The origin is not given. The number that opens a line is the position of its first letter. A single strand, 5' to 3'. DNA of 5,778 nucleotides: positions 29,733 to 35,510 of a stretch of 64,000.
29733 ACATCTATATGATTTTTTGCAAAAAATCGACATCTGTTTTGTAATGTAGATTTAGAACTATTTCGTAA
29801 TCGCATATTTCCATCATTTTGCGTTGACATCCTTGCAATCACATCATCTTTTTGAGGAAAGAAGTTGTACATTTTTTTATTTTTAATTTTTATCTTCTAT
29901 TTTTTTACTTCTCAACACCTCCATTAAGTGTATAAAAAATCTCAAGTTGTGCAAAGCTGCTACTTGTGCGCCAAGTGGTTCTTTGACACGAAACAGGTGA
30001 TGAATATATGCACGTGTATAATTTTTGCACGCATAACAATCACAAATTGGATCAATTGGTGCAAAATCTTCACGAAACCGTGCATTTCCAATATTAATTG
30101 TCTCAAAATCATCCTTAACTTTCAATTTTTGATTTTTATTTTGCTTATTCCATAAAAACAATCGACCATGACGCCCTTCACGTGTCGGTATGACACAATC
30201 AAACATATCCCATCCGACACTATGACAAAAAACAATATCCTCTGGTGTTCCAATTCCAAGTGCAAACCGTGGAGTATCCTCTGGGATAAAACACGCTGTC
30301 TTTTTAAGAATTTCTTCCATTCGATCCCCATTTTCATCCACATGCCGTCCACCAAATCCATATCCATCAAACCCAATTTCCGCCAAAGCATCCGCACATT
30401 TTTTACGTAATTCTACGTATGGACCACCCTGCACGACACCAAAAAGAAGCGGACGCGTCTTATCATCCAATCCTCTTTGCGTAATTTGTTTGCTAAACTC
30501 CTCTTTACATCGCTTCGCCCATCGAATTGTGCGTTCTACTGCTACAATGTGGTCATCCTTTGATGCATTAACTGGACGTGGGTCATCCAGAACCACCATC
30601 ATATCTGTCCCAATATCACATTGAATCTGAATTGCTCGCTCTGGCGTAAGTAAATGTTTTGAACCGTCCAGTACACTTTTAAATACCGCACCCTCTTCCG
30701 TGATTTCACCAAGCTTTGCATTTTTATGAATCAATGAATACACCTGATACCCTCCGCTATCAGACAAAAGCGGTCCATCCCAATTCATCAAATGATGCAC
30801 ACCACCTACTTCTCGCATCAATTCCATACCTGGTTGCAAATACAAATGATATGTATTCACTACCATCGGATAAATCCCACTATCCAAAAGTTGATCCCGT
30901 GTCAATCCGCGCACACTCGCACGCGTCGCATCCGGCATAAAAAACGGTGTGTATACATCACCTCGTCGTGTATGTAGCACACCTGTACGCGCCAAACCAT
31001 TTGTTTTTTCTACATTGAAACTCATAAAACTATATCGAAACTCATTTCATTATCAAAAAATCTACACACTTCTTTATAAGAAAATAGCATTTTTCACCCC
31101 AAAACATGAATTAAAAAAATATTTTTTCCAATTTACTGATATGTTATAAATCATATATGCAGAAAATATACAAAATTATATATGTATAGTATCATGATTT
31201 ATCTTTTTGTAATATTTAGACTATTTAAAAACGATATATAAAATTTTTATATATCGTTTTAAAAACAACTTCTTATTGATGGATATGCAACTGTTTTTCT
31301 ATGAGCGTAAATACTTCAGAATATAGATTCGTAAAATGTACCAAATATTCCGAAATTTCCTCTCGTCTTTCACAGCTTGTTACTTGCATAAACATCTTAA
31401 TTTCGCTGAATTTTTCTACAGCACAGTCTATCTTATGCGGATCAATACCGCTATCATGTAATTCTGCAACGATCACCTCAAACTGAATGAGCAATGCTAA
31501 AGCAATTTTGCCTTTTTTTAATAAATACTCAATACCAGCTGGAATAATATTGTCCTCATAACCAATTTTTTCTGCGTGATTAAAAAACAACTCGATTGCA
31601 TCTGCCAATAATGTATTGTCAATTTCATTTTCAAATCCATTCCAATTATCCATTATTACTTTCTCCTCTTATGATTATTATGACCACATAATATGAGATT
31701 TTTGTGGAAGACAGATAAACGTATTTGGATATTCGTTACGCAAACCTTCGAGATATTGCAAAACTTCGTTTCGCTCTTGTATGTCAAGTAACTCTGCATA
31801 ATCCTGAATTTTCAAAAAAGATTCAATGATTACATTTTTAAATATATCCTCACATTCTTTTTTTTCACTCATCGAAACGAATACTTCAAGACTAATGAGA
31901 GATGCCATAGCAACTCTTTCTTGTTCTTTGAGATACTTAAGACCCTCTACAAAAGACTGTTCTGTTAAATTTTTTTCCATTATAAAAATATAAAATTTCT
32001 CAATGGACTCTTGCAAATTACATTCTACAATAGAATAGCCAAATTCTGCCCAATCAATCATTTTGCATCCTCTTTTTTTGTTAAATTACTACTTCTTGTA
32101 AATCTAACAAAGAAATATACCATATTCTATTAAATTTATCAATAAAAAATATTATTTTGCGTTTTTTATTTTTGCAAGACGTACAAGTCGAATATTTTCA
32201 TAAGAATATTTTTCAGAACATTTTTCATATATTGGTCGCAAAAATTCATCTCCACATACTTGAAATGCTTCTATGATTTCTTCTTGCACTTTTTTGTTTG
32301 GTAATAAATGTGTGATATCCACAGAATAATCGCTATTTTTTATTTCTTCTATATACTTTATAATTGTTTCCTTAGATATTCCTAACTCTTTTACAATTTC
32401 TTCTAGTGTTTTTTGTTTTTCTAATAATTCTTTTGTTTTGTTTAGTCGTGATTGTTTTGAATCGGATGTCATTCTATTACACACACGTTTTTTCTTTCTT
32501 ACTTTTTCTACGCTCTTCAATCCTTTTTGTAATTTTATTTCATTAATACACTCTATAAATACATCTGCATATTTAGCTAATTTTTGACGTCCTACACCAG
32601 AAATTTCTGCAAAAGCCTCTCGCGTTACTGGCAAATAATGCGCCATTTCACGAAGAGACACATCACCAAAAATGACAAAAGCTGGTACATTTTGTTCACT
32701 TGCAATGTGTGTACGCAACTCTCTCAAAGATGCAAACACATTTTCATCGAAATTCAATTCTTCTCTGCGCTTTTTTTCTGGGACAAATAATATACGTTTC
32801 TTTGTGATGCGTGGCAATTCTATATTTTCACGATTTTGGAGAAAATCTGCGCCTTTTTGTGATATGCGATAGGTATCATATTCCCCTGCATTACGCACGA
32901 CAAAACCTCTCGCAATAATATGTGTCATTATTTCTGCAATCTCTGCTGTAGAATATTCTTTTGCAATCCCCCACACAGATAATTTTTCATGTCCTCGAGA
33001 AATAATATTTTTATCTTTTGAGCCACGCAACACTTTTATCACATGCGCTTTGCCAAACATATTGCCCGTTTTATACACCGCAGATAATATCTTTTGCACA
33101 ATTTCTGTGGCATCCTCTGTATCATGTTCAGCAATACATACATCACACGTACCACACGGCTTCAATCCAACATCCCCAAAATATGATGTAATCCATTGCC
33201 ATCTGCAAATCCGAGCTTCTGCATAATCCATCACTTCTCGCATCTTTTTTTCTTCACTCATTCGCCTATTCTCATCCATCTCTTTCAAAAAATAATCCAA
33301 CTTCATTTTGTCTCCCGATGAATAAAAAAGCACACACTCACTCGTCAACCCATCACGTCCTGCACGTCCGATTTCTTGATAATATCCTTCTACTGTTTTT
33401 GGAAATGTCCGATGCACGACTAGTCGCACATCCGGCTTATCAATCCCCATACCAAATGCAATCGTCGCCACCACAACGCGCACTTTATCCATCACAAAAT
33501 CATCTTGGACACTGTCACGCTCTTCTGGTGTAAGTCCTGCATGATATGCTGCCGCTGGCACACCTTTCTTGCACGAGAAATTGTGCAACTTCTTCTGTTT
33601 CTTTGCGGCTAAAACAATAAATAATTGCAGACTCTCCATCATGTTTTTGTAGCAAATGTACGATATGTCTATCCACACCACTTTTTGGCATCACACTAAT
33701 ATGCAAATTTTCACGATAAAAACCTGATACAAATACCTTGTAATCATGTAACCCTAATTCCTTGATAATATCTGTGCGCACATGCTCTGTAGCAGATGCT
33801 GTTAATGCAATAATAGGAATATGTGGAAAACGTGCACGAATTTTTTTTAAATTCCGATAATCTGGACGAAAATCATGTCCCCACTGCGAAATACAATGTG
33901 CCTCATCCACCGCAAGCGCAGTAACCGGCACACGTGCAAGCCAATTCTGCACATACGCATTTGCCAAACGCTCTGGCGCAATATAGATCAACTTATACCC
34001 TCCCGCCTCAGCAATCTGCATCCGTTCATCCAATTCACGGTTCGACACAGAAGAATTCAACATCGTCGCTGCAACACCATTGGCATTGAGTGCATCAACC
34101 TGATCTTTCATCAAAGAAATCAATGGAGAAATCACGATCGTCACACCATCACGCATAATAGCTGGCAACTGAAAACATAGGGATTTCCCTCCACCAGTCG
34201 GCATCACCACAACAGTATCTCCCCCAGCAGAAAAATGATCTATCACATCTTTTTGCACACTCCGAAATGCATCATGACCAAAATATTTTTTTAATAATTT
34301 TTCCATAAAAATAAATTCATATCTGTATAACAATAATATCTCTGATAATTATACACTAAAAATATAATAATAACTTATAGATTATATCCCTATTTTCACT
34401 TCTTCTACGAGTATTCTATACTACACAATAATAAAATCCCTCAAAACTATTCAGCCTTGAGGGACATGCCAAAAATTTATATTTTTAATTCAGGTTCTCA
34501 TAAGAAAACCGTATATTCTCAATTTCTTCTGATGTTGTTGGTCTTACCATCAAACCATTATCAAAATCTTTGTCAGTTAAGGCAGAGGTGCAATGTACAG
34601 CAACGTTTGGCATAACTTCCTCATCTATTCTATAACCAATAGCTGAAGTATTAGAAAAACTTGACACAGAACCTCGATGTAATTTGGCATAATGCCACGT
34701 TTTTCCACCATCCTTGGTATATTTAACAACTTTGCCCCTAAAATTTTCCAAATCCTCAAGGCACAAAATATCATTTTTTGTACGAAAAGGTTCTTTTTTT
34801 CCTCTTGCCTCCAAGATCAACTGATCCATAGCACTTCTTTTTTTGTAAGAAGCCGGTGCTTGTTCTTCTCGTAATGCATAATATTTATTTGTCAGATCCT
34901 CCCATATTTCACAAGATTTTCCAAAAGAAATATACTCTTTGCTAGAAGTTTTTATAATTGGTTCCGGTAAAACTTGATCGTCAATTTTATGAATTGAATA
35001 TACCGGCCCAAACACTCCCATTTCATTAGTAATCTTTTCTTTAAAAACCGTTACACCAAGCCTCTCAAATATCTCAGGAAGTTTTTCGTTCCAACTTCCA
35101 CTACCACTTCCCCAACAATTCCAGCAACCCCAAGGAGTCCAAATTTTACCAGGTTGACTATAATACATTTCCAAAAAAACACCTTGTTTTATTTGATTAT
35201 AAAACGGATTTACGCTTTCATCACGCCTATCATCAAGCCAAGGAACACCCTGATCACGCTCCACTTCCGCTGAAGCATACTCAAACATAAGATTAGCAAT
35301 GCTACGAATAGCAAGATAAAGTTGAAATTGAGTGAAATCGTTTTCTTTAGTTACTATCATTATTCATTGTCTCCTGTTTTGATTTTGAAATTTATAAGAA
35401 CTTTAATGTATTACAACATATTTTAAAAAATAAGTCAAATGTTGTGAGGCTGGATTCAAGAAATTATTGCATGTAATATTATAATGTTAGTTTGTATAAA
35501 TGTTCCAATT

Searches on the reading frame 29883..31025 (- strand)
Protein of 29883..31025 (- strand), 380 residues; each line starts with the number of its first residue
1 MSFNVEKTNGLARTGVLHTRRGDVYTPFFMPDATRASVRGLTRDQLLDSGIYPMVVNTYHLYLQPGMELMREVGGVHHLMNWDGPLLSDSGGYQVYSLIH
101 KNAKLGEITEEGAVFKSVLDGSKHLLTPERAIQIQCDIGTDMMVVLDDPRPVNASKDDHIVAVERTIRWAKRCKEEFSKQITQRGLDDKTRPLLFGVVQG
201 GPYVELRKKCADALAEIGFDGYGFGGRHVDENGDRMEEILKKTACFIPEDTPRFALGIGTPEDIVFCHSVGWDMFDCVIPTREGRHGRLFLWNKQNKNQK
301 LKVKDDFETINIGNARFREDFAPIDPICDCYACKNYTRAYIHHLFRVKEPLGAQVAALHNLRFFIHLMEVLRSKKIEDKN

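Call 15: search_protein_families(library=pfam, proteins=[window:29883-31025:-], max_evalue=0.001)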
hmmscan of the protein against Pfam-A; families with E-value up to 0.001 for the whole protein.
window:29883-31025:- (380 aa): 1 family
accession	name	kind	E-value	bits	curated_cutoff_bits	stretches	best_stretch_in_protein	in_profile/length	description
PF01702.25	TGT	-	9.1e-119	397.1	26.3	1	12-374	3-338/357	Queuine tRNA-ribosyltransferase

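Call 27: find_homologous_proteins(query=window:29883-31025:-, max_evalue=1e-80)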
Query window:29883-31025:- (380 aa): 5044 proteins with E <= 1e-80 among 8000 candidates; the best 120 are listed.
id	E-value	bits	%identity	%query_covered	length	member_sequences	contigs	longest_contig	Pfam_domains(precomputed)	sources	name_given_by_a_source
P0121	8.6e-265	896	100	100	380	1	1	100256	PF01702.26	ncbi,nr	ncbi:MAG: tRNA guanosine(34) transglycosylase Tgt [Candidatus Moraniibacteriota bacterium]|nr:MAG: t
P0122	2.3e-209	713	80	98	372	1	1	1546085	PF01702.26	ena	-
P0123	2.3e-199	680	78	98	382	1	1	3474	PF01702.26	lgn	-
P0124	4.4e-192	656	75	98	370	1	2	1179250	PF01702.26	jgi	jgi:queuine tRNA-ribosyltransferase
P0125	1.4e-191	655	73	98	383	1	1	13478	PF01702.26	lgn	-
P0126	1.9e-188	645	74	98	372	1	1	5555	PF01702.26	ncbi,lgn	ncbi:MAG: tRNA guanosine(34) transglycosylase Tgt [Patescibacteria group bacterium]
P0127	3.7e-188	644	74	98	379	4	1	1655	PF01702.26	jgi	-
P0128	1.8e-187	641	75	96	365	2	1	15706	PF01702.26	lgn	-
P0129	2.0e-187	641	73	98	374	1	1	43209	PF01702.26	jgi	jgi:queuine tRNA-ribosyltransferase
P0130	4.2e-187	640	74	98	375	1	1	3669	PF01702.26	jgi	-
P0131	2.1e-186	638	73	98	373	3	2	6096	PF01702.26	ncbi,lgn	-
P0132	6.7e-186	636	71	98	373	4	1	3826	PF01702.26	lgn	-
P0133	7.9e-186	636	73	98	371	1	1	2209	PF01702.26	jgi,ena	-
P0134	2.3e-185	634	72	98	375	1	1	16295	PF01702.26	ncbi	-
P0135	3.1e-185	634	71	99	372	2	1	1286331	PF01702.26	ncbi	ncbi:MAG: tRNA guanosine(34) transglycosylase Tgt [Candidatus Moraniibacteriota bacterium]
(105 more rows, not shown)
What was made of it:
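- The core tgt instead shows a smooth gradient whose named hits are all CPR (call 27).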

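Call 28: find_encoding_contigs(protein=P0122, flank=10000, max_places=2)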
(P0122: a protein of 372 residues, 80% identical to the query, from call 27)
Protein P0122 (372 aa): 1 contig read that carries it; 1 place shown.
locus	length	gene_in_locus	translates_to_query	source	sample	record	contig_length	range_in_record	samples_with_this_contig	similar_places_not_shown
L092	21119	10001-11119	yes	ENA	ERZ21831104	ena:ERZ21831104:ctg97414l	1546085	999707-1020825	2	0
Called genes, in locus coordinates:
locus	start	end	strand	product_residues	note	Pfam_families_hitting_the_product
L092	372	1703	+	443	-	PF04055:Radical_SAM (weak)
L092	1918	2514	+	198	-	PF08241:Methyltransf_11 (weak)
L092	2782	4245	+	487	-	PF00149:Metallophos, PF02872:5_nucleotid_C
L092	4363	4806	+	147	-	PF13785:DUF4178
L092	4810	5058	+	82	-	PF01541:GIY-YIG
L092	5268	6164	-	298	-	PF02955:GSH-S_ATP (weak), PF08443:RimK, PF07478:Dala_Dala_lig_C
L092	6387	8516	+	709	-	PF00270:DEAD, PF00271:Helicase_C, PF16124:RecQ_Zn_bind, PF09382:RQC, PF00570:HRDC, PF14493:HTH_40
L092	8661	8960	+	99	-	-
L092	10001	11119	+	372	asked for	PF01702:TGT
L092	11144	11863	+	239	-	PF02578:Cu-oxidase_4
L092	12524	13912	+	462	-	PF00587:tRNA-synt_2b, PF03129:HGTP_anticodon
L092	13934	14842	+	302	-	-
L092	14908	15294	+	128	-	PF13396:PLDc_N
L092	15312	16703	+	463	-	PF00883:Peptidase_M17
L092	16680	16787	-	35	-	-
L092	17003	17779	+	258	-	-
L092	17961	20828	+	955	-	PF00005:ABC_tran (faint), PF02463:SMC_N (faint), PF03193:RsgA_GTPase (faint), PF13191:AAA_16 (faint), PF13304:AAA_21 (faint), PF13401:AAA_22 (faint), PF17760:UvrA_inter, PF17755:UvrA_DNA-bind, +3 more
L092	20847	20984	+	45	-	-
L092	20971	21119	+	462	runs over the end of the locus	PF00005:ABC_tran, PF02463:SMC_N (faint), PF03193:RsgA_GTPase (faint), PF05729:NACHT (faint), PF08477:Roc (faint), PF13304:AAA_21 (faint), PF13401:AAA_22 (faint), PF00005:ABC_tran, +3 more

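Call 29: find_encoding_contigs(protein=P0124, flank=10000, max_places=2)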
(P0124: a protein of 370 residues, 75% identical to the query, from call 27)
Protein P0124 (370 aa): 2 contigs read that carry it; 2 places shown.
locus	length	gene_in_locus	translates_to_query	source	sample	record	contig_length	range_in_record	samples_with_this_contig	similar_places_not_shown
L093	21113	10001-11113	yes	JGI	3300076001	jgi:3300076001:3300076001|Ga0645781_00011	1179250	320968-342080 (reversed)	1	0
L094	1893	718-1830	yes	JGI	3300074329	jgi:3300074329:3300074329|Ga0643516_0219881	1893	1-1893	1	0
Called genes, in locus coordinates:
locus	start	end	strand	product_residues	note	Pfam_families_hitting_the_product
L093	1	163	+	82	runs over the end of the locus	PF13310:Virulence_RhuM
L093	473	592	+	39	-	-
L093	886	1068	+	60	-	PF04014:MazE_antitoxin (weak)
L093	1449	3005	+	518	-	-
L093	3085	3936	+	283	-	PF06414:Zeta_toxin, PF13671:AAA_33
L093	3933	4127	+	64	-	-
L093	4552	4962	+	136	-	PF13310:Virulence_RhuM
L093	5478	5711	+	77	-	PF00145:DNA_methylase (weak)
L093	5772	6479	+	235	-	PF04471:Mrr_cat, PF13156:Mrr_cat_2 (weak), PF22722:NA-iREase1 (weak), PF01396:Zn_ribbon_Top1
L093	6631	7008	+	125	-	-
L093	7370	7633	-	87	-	-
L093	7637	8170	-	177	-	-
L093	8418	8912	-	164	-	-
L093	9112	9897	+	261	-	-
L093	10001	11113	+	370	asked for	PF01702:TGT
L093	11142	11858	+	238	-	PF02578:Cu-oxidase_4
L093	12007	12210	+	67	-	-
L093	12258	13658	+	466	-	PF00587:tRNA-synt_2b, PF03129:HGTP_anticodon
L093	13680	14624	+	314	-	-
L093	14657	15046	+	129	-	PF13396:PLDc_N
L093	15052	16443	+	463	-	PF00883:Peptidase_M17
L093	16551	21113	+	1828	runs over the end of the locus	PF13884:Peptidase_S74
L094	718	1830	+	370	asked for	PF01702:TGT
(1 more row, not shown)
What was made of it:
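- L093 has a RhuM, Zeta-toxin and Mrr set at the same site (calls 28, 29).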

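Call 30: find_encoding_contigs(protein=P0135, flank=10000, max_places=2)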
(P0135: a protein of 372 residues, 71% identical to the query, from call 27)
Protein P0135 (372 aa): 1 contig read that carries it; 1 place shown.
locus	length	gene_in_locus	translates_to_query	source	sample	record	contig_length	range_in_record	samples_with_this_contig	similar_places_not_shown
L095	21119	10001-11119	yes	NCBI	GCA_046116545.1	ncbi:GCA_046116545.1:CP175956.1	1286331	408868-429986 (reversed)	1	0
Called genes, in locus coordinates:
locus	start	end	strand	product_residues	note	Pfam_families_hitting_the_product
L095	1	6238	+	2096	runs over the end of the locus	PF13385:Laminin_G_3, PF10102:DUF2341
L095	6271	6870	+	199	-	-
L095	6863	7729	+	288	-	PF01116:F_bP_aldolase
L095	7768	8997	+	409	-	-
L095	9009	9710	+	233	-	PF00702:Hydrolase (weak), PF12710:HAD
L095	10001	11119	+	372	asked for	PF01702:TGT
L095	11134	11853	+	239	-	PF02578:Cu-oxidase_4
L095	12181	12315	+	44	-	-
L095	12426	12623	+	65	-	PF07566:DUF1543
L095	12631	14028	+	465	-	PF00587:tRNA-synt_2b, PF03129:HGTP_anticodon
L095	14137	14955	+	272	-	-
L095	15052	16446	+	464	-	PF00883:Peptidase_M17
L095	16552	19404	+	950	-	PF02463:SMC_N (faint), PF03193:RsgA_GTPase (faint), PF13555:AAA_29 (faint), PF13304:AAA_21 (faint), PF17760:UvrA_inter, PF17755:UvrA_DNA-bind, PF00005:ABC_tran (weak)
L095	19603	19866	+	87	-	-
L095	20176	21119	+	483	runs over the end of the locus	PF00005:ABC_tran, PF02463:SMC_N (faint), PF03193:RsgA_GTPase (faint), PF13191:AAA_16 (faint), PF13555:AAA_29 (faint), PF20720:nSTAND3 (faint), PF05729:NACHT (faint), PF00005:ABC_tran, +5 more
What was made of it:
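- Closest known: Chromosomal hotspots / regions of genomic plasticity between conserved core genes. Same: These contents include a toxin-antitoxin and restriction-type set in L093 (calls 28-30).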

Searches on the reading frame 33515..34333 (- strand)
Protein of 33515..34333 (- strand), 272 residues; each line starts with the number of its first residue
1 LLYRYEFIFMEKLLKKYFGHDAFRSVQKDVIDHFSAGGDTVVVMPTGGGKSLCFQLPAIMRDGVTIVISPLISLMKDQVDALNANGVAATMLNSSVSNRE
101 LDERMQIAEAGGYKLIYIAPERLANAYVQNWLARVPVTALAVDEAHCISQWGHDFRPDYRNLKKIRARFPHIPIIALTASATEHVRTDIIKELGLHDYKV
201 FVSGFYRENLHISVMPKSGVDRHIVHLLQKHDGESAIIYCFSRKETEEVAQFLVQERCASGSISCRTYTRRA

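Call 15: search_protein_families(library=pfam, proteins=[window:33515-34333:-], max_evalue=0.001)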
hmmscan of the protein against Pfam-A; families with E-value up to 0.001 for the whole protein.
window:33515-34333:- (272 aa): 2 families
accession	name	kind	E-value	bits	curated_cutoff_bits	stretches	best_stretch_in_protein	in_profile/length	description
PF00270.35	DEAD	-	3.1e-25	89.3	26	1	25-185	2-164/167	DEAD/DEAH box helicase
PF04851.21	ResIII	-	0.00093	19.6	22.5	0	24-179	5-160/164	Type III restriction enzyme, res subunit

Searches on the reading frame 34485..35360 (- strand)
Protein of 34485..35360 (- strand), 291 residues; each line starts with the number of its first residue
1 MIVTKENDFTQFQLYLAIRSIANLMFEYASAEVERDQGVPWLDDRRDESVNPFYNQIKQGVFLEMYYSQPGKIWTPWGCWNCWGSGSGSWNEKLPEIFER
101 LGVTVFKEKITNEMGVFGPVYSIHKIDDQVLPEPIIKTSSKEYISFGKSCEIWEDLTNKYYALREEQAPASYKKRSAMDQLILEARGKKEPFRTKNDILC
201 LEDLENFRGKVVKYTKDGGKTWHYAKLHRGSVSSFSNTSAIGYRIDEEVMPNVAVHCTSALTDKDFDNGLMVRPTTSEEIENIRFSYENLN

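Call 7: search_protein_families(library=pfam, proteins=[window:34485-35360:-], max_evalue=0.01)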
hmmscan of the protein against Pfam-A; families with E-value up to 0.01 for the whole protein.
window:34485-35360:- (291 aa): 0 families

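Call 33: search_protein_families(library=ncbifam, proteins=[window:34485-35360:-], max_evalue=0.01)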
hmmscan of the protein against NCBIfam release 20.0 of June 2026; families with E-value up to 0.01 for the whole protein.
window:34485-35360:- (291 aa): 1 family
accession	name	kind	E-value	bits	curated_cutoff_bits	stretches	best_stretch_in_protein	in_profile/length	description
NF004776.0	PRK06116.1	equivalog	0.0067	15.5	480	1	240-280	407-446/450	glutathione-disulfide reductase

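Call 53: search_protein_families(library=padloc, proteins=[window:34485-35360:-], max_evalue=0.001)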
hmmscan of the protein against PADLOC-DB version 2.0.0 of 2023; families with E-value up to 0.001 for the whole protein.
window:34485-35360:- (291 aa): 0 families

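Call 54: search_protein_families(library=phrogs, proteins=[window:34485-35360:-], max_evalue=0.001)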
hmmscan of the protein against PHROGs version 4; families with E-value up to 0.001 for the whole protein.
window:34485-35360:- (291 aa): 0 families
